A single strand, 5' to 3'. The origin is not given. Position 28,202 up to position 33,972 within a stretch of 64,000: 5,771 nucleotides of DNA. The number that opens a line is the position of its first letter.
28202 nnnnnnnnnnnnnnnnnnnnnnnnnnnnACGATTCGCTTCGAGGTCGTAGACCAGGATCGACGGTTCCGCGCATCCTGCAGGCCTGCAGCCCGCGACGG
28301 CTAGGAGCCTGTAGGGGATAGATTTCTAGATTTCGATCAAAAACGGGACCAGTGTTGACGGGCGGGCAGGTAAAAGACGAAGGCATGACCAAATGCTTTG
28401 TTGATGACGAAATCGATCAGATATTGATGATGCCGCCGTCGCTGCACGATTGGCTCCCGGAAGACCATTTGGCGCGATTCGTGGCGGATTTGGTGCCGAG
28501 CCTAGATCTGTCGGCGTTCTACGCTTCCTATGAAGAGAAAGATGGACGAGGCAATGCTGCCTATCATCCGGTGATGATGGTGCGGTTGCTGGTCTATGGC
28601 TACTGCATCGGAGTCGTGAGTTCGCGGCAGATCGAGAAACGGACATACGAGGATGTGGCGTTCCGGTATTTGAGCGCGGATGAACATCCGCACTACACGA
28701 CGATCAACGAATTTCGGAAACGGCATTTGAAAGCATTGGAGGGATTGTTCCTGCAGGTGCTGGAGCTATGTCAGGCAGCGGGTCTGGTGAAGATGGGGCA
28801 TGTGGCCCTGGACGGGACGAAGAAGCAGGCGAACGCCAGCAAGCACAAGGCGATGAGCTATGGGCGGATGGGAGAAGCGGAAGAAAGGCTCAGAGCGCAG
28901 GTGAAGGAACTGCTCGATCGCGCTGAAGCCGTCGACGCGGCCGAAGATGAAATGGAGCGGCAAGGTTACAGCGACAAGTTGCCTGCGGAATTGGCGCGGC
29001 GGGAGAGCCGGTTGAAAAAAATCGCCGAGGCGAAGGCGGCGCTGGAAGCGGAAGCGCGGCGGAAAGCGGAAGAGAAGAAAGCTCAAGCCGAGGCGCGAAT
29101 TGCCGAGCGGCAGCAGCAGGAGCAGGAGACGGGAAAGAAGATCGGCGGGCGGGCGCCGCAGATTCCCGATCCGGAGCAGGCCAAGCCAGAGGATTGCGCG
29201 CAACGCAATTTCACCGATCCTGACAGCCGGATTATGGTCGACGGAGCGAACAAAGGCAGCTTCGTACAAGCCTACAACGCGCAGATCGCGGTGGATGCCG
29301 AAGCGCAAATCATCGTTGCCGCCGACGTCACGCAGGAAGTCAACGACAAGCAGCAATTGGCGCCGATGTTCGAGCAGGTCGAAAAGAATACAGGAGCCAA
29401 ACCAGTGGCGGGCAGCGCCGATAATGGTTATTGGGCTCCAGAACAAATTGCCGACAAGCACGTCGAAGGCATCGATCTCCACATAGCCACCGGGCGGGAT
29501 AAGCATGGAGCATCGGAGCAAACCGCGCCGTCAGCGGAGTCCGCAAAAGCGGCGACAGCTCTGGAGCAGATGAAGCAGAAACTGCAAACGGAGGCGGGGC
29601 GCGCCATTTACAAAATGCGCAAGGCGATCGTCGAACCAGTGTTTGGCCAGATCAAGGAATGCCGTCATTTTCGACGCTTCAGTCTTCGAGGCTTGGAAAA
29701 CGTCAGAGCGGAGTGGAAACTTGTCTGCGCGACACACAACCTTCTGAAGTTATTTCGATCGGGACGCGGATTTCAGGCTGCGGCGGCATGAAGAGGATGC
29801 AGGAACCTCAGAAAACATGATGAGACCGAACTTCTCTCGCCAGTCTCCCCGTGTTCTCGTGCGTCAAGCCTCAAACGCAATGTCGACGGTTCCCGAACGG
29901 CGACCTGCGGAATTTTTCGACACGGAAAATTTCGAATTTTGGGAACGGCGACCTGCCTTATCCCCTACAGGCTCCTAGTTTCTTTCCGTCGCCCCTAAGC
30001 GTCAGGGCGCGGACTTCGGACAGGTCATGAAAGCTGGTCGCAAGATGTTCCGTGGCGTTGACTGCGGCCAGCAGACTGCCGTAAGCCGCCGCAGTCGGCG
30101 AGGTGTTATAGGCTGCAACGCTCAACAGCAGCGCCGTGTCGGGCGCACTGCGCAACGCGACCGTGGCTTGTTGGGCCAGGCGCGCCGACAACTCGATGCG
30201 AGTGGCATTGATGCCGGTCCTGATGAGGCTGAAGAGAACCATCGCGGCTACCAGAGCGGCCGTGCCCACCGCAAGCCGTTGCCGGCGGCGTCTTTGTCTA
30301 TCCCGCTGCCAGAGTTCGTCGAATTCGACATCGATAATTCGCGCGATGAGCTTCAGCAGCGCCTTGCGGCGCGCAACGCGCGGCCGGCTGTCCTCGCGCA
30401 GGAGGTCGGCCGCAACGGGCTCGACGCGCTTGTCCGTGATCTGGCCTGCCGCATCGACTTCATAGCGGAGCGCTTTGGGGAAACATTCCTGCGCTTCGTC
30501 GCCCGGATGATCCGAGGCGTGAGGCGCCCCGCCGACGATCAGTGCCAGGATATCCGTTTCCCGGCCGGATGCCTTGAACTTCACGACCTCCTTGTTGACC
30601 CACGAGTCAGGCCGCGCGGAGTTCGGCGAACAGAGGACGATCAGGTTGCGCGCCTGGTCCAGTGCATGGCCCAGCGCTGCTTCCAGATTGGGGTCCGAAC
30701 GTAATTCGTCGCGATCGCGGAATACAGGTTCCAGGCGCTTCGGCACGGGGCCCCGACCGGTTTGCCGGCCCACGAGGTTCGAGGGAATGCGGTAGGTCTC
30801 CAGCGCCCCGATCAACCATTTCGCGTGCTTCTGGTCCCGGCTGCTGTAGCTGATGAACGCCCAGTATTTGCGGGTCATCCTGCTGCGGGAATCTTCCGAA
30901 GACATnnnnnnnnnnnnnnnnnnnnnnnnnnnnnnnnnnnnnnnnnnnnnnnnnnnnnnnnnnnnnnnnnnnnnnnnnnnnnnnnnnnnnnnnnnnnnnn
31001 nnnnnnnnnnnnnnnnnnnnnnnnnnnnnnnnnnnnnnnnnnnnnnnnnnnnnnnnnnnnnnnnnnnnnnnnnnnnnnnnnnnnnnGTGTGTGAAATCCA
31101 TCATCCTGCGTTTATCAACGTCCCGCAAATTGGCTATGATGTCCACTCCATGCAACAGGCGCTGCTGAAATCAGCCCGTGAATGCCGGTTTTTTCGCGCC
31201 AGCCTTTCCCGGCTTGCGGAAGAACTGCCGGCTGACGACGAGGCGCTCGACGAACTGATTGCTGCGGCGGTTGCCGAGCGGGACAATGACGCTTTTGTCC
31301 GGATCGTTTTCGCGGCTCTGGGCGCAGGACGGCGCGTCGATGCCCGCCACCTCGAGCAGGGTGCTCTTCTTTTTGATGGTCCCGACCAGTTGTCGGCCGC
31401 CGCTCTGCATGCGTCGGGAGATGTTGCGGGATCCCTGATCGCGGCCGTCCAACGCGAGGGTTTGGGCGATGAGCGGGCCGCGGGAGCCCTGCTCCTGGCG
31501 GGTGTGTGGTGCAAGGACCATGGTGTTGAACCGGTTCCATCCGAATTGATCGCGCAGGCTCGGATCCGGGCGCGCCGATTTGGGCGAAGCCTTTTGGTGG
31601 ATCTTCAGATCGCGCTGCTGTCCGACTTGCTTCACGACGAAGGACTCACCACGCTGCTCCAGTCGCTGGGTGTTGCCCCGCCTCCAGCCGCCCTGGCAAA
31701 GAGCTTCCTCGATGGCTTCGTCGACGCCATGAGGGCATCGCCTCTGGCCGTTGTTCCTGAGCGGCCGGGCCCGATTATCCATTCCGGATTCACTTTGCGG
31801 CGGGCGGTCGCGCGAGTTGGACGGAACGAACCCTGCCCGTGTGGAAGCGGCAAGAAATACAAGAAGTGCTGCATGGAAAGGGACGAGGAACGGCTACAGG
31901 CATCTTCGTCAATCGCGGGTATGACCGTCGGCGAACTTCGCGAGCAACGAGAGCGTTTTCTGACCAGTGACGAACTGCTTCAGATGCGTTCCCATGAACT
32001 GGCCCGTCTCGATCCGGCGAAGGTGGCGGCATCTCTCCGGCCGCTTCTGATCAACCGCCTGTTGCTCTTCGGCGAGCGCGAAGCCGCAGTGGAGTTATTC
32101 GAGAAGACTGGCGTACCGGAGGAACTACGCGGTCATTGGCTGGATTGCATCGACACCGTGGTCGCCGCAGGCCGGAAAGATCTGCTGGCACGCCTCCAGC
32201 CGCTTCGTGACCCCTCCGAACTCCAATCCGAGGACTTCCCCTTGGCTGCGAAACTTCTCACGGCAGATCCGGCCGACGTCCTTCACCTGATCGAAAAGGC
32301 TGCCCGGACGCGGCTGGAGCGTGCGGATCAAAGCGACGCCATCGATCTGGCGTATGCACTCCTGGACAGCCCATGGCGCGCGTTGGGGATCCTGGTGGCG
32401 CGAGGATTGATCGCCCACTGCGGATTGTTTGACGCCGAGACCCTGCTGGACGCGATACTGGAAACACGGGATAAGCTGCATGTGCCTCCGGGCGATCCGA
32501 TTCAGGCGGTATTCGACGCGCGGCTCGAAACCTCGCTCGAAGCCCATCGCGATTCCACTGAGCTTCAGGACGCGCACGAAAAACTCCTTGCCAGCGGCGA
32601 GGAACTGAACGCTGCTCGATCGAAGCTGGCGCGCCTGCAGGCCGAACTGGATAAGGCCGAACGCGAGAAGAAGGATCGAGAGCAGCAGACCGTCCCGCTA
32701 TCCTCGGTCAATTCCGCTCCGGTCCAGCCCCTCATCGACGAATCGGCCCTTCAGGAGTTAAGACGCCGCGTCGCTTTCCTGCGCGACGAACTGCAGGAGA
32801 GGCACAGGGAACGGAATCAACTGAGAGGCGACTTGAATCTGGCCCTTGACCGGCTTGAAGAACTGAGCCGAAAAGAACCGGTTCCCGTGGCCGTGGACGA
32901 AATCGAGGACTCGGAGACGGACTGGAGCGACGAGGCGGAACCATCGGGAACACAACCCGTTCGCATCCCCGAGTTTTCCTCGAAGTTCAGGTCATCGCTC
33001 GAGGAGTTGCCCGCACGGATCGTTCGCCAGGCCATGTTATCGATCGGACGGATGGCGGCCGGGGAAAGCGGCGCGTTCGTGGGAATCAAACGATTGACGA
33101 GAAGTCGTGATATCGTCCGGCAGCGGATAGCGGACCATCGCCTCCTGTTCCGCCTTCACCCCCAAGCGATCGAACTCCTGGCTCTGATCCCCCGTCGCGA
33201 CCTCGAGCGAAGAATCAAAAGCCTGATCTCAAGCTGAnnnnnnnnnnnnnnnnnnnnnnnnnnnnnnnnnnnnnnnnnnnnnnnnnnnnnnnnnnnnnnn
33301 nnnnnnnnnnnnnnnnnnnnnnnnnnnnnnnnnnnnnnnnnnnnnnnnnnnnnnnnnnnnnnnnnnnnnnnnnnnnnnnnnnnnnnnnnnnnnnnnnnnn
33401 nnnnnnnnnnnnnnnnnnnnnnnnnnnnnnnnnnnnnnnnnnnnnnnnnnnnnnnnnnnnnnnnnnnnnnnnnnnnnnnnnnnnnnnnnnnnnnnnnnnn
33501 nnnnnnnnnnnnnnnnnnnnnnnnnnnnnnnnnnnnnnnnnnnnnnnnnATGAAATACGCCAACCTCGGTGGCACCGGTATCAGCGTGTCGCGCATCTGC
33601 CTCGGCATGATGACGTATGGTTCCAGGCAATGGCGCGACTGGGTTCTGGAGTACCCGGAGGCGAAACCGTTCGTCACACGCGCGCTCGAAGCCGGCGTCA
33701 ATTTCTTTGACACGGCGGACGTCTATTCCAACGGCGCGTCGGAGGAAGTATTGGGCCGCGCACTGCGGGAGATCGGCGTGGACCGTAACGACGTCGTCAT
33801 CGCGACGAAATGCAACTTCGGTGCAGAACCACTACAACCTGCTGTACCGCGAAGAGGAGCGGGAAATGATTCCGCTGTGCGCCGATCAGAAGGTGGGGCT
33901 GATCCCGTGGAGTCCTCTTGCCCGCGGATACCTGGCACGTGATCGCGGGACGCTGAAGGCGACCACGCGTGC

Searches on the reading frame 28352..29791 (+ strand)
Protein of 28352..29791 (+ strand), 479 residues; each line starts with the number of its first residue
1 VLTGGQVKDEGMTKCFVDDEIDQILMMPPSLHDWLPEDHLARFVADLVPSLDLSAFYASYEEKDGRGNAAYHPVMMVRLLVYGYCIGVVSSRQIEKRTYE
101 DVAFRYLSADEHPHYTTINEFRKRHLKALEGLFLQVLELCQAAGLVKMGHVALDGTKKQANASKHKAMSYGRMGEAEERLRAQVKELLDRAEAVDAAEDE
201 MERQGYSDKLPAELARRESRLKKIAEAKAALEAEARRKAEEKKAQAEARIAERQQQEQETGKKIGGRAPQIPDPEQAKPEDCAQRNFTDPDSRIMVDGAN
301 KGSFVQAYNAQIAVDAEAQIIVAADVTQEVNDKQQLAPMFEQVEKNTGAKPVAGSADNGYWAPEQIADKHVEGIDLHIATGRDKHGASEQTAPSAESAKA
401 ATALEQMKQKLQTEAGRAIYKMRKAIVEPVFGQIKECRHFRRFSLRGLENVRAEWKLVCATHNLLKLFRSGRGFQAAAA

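Call 77: search_protein_families(library=pfam, proteins=[window:28352-29791:+], max_evalue=0.001)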
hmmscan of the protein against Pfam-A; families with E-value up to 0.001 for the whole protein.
window:28352-29791:+ (479 aa): 3 families
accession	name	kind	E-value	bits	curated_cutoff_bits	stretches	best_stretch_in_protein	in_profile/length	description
PF05598.16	DUF772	-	1.8e-17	63.5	23.1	1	67-136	1-74/74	Transposase domain (DUF772)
PF13751.12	DDE_Tnp_1_6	-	2.9e-15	57.1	25.1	1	400-467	57-124/125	Transposase DDE domain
PF01609.27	DDE_Tnp_1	-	4e-13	50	23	1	298-464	26-200/200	Transposase DDE domain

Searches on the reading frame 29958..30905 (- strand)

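Call 77: search_protein_families(library=pfam, proteins=[window:29958-30905:-], max_evalue=0.001)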
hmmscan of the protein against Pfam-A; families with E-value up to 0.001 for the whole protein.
window:29958-30905:- (315 aa): 2 families
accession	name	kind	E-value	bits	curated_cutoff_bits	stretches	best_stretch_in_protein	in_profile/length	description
PF13676.11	TIR_2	-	4.2e-09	37.4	28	1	17-127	2-93/122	TIR domain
PF08937.16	ThsB_TIR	-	1.2e-05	26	21.2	1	17-120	1-91/100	Thoeris protein ThsB, TIR-like domain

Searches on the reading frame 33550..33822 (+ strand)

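Call 8: search_protein_families(library=pfam, proteins=[window:33550-33822:+], max_evalue=0.01)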
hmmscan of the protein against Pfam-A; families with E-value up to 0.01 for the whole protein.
window:33550-33822:+ (91 aa): 1 family
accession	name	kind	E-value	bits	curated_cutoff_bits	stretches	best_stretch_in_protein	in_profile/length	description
PF00248.27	Aldo_ket_red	-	4.3e-20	72.4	24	1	15-88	1-71/291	Aldo/keto reductase family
